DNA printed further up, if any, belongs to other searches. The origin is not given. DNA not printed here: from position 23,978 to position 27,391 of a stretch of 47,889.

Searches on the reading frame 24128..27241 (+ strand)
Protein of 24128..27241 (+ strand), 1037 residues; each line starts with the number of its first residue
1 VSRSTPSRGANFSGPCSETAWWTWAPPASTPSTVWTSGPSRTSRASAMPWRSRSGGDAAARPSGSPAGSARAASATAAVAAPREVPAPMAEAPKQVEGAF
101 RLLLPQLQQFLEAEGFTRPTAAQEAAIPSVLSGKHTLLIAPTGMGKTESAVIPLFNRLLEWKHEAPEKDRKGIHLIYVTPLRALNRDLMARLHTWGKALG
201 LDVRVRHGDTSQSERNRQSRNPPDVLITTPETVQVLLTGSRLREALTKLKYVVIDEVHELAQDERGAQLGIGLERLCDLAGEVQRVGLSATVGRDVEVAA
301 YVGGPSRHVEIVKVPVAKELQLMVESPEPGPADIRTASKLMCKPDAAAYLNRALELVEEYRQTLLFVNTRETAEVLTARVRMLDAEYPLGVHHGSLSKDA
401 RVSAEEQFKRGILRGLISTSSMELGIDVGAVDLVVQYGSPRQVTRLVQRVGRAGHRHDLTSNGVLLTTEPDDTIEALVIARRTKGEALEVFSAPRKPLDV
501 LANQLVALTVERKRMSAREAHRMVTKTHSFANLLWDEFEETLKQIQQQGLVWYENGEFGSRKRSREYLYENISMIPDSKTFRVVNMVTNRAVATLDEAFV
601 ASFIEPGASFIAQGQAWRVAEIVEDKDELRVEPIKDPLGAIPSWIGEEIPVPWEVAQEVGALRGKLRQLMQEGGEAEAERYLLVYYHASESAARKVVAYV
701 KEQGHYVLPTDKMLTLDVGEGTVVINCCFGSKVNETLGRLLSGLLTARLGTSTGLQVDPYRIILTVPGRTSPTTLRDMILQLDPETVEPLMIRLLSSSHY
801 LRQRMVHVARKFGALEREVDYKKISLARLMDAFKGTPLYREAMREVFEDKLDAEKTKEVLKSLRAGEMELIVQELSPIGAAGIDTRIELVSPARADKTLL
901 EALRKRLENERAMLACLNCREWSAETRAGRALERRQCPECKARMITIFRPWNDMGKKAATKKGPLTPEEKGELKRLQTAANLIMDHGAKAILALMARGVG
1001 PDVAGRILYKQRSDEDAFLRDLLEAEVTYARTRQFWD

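Call 13: search_protein_families(library=pfam, proteins=[window:24128-27241:+], max_evalue=0.001)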
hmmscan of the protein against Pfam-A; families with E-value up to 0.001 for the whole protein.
window:24128-27241:+ (1037 aa): 5 families
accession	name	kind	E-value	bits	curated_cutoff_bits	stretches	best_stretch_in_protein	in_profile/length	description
PF08494.16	DEAD_assoc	-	1.3e-35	123.4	23.5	1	710-878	3-190/191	DEAD/H associated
PF00270.35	DEAD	-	6.8e-35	120.7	26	1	120-297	1-165/167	DEAD/DEAH box helicase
PF00271.37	Helicase_C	-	3.2e-22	79.3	23.5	1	351-455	7-108/110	Helicase conserved C-terminal domain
PF19306.5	WH_Lhr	-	5.8e-15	55.5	27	1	484-626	4-155/168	Large helicase-related protein, winged helix domain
PF04851.21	ResIII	-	3.2e-09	37.4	22.5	1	121-292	6-162/164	Type III restriction enzyme, res subunit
